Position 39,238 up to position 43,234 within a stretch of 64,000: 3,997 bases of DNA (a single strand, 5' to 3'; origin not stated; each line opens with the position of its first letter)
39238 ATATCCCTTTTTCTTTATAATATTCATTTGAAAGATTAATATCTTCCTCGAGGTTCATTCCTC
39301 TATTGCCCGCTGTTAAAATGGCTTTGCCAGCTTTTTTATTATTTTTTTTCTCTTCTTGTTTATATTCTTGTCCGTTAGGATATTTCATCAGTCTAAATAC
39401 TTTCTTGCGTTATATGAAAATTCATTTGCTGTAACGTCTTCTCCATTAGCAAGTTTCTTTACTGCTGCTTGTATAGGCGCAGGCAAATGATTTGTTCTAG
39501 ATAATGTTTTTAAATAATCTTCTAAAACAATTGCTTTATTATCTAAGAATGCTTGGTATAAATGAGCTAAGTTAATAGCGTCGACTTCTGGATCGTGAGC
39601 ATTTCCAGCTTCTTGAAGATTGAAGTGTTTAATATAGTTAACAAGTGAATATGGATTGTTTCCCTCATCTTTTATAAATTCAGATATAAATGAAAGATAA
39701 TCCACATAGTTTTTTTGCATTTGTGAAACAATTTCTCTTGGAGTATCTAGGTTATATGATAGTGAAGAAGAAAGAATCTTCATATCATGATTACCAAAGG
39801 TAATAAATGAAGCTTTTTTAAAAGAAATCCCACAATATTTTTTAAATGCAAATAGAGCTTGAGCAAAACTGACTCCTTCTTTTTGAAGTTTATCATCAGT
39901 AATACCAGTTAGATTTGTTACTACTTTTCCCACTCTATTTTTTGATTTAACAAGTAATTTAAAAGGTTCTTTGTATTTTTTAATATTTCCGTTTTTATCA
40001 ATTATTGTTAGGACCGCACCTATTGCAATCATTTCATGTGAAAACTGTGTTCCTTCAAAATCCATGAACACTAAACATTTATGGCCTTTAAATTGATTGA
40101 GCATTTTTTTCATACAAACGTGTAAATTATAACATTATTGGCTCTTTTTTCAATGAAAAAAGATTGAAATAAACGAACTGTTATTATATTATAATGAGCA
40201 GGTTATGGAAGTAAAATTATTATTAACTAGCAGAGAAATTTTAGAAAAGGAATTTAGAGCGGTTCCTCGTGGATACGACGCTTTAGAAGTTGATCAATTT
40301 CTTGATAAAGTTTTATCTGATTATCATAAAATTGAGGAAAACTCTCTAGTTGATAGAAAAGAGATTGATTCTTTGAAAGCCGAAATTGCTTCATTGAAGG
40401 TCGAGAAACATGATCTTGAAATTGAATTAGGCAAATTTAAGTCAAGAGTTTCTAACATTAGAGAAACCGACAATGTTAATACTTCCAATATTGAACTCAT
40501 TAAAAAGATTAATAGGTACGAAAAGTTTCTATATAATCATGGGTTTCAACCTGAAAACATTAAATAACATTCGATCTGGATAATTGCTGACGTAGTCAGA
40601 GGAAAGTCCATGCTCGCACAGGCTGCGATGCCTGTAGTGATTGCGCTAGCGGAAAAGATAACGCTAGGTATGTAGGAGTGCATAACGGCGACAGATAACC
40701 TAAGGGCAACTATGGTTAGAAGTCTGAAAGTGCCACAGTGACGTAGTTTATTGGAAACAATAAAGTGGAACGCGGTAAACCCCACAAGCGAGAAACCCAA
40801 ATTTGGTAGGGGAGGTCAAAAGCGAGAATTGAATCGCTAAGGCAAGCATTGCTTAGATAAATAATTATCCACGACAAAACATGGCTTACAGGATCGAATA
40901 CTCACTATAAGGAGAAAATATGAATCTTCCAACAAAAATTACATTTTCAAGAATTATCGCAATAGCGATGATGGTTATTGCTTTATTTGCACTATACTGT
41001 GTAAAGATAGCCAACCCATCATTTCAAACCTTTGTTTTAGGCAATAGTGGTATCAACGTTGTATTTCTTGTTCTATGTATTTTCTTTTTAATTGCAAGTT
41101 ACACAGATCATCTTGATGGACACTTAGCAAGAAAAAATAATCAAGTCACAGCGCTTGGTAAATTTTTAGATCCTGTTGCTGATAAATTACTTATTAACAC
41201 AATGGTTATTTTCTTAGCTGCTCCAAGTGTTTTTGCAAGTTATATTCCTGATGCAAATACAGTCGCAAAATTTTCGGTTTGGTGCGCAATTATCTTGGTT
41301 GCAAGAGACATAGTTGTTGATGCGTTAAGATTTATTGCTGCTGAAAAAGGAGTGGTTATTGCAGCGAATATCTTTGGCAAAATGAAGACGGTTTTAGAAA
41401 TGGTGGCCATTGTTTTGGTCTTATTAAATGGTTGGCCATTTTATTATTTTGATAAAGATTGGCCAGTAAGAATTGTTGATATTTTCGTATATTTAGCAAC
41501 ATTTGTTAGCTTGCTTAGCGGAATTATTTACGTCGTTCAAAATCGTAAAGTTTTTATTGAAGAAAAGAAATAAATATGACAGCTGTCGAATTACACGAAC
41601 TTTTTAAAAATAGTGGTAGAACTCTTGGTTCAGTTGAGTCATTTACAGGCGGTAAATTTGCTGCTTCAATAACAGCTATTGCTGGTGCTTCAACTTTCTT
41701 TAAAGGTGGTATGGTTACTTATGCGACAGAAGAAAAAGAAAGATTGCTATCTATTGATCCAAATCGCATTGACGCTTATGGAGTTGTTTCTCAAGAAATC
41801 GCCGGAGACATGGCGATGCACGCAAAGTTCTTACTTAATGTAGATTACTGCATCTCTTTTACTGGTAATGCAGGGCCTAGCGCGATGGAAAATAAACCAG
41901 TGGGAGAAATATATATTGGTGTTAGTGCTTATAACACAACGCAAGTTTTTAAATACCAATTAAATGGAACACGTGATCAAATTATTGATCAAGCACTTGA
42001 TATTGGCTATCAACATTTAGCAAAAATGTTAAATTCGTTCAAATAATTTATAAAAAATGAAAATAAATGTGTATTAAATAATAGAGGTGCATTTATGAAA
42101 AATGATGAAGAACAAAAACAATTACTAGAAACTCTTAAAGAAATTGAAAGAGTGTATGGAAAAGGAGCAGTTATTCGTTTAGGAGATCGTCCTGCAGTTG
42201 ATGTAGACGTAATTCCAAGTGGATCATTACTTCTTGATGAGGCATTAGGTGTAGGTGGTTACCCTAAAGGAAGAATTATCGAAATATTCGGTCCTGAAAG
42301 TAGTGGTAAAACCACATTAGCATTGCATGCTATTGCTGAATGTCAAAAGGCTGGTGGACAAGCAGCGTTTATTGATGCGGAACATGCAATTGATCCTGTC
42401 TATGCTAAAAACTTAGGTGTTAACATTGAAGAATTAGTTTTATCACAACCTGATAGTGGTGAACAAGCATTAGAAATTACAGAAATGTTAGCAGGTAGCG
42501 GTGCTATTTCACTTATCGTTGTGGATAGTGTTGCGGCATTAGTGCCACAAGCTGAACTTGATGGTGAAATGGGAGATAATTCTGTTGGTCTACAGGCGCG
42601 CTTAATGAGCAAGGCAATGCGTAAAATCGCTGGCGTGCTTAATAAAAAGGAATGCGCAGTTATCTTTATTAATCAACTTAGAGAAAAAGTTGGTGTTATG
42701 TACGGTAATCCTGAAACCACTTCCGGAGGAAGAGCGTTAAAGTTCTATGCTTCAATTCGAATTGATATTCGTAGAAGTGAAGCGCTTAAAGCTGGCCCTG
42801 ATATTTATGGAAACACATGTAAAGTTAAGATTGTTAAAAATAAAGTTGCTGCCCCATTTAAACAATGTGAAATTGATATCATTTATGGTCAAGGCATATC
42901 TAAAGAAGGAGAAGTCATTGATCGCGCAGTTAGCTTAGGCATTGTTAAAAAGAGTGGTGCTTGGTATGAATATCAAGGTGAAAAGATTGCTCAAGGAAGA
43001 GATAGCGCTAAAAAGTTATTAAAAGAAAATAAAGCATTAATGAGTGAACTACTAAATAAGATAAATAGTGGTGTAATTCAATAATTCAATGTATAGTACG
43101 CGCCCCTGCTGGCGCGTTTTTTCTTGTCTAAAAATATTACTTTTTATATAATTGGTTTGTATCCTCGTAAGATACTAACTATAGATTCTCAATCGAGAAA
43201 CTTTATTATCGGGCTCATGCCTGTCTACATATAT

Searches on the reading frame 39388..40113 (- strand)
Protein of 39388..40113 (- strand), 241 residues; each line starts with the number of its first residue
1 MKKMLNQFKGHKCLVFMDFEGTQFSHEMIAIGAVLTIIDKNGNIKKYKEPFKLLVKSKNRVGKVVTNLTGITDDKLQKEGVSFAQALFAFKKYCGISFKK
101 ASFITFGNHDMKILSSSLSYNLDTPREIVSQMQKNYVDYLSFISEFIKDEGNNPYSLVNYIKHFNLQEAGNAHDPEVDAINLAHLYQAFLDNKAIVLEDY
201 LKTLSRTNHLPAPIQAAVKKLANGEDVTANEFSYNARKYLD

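Call 75: search_protein_families(library=pfam, proteins=[window:39388-40113:-], max_evalue=0.0001)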
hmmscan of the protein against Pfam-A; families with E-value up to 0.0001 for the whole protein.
window:39388-40113:- (241 aa): 1 family
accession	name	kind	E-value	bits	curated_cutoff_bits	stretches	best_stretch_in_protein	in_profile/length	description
PF00929.31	RNase_T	-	5.4e-11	43.8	24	1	15-186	1-164/164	Exonuclease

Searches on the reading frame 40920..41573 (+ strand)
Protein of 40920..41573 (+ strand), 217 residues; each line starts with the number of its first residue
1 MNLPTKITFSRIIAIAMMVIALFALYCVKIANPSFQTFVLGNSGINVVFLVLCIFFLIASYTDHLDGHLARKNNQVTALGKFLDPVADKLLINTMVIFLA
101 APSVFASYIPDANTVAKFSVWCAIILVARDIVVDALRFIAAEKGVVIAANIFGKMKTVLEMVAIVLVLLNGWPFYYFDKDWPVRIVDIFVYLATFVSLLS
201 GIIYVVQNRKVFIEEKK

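Call 75: search_protein_families(library=pfam, proteins=[window:40920-41573:+], max_evalue=0.0001)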
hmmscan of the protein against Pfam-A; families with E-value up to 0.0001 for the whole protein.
window:40920-41573:+ (217 aa): 1 family
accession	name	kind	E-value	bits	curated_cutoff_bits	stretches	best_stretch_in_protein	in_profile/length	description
PF01066.26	CDP-OH_P_transf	-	7.5e-33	114.5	22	1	1-193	1-146/152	CDP-alcohol phosphatidyltransferase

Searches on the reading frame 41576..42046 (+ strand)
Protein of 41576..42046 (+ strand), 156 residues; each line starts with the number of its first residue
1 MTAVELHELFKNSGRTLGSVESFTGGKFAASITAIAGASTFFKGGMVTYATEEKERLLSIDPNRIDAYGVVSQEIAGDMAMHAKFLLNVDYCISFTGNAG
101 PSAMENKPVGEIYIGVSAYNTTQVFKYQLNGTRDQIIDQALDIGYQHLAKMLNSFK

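Call 75: search_protein_families(library=pfam, proteins=[window:41576-42046:+], max_evalue=0.0001)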
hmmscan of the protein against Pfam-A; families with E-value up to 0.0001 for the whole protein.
window:41576-42046:+ (156 aa): 1 family
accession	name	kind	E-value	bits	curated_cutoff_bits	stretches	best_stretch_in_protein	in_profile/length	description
PF02464.23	CinA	-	5.2e-44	150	23.5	1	4-152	6-155/155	Competence-damaged protein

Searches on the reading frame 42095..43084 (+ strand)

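Call 75: search_protein_families(library=pfam, proteins=[window:42095-43084:+], max_evalue=0.0001)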
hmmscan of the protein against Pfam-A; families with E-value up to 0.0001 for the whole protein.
window:42095-43084:+ (329 aa): 5 families
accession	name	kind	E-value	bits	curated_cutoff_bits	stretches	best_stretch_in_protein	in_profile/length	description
PF00154.27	RecA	-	1.8e-134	447.6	27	1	9-269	2-262/262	recA bacterial DNA recombination protein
PF21096.2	RecA_C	-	2.5e-21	76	27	1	272-324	1-53/57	RecA C-terminal domain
PF08423.17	Rad51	-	1.1e-08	35.1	22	1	40-229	8-213/244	Rad51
PF06745.19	ATPase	-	3.1e-08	33.7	26.6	1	46-115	7-78/231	KaiC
PF01637.24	ATPase_2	-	1.4e-05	25.5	33.2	0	60-147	21-79/225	ATPase domain predominantly from Archaea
